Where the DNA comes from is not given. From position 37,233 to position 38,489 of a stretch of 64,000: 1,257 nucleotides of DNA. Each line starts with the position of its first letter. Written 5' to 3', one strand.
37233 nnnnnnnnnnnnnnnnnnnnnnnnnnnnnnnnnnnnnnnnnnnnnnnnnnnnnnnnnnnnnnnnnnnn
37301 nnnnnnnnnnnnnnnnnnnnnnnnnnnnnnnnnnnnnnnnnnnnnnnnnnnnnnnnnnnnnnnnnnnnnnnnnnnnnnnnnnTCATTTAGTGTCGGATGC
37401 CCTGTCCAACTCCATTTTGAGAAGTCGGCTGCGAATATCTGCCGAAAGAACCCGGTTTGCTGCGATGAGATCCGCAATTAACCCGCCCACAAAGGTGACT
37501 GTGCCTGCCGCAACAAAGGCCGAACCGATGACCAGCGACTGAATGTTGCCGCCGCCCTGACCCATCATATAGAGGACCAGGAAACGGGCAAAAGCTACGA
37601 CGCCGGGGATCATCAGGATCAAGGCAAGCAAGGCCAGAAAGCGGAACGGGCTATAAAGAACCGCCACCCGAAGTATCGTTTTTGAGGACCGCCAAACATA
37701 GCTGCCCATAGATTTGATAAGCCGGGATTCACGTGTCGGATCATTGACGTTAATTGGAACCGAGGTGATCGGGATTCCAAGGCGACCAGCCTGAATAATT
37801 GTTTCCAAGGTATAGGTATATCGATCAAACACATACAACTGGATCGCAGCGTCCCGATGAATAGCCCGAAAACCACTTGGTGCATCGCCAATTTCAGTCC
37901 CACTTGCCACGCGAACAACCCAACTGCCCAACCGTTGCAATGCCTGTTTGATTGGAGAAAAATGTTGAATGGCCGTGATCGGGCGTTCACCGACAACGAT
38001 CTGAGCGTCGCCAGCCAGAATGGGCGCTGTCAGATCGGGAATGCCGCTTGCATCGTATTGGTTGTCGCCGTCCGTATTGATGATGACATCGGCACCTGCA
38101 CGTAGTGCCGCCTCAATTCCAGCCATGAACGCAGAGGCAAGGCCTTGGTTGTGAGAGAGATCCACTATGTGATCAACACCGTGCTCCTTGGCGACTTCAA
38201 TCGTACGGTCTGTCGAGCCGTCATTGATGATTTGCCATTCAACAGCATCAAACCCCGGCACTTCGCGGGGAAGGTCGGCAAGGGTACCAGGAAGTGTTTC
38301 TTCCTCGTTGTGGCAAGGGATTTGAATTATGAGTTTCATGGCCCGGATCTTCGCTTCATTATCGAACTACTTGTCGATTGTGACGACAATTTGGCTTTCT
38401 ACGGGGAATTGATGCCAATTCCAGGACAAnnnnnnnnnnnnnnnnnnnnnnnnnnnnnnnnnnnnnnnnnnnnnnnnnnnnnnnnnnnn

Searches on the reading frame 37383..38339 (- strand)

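Call 14: search_protein_families(library=pfam, proteins=[window:37383-38339:-], max_evalue=0.01)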
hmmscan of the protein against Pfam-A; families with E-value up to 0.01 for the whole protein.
window:37383-38339:- (318 aa): 1 family
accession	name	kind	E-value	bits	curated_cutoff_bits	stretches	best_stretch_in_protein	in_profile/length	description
PF00535.33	Glycos_transf_2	-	8.4e-19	68.6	23.3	1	7-164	4-163/168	Glycosyl transferase family 2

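Call 32: search_protein_families(library=ncbifam, proteins=[window:37383-38339:-], max_evalue=0.001)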
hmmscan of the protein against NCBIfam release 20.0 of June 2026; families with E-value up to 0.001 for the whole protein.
window:37383-38339:- (318 aa): 10 families
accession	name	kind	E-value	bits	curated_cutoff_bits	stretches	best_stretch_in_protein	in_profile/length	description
TIGR04182.1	glyco_TIGR04182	equivalog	1e-21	77.6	325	1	4-295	3-285/293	S-layer glycoprotein N-glycosyltransferase AglJ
NF041391.1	DPhHxTase_Halo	equivalog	1.7e-13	50.1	375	1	10-214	4-199/213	dolichyl-phosphate hexose transferase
NF058614.1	PPMAGASynPpgS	equivalog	2.4e-12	46.7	370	1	5-168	4-165/226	polyprenyl-phospho-N-acetylgalactosaminyl synthase PpgS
NF007986.1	PRK10714.1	equivalog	3.8e-09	36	529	1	2-257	7-255/316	undecaprenyl-phosphate 4-deoxy-4-formamido-L-arabinose transferase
NF047588.1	GlcsyltransPgfSStrep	equivalog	5.7e-09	35.6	500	1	1-173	1-172/308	glycosyltransferase PgfS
TIGR03937.1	PgaC_IcaA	equivalog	7e-09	35.1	422.3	1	5-97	49-140/407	poly-beta-1,6-N-acetyl-D-glucosamine synthase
TIGR04283.1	glyco_like_mftF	equivalog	2.4e-05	24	182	1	5-78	3-71/221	TIGR04283 family arsenosugar biosynthesis glycosyltransferase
NF007482.0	PRK10073.1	equivalog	8.6e-05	21.7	423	1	2-78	7-84/334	glycosyltransferase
NF041875.1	EPS_EpsD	equivalog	0.0001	21.8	370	1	6-117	4-114/325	exopolysaccharide biosynthesis glycosyltransferase EpsD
TIGR01556.1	rhamnosyltran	subfamily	0.00012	21.3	200.55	1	50-95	42-86/281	rhamnosyltransferase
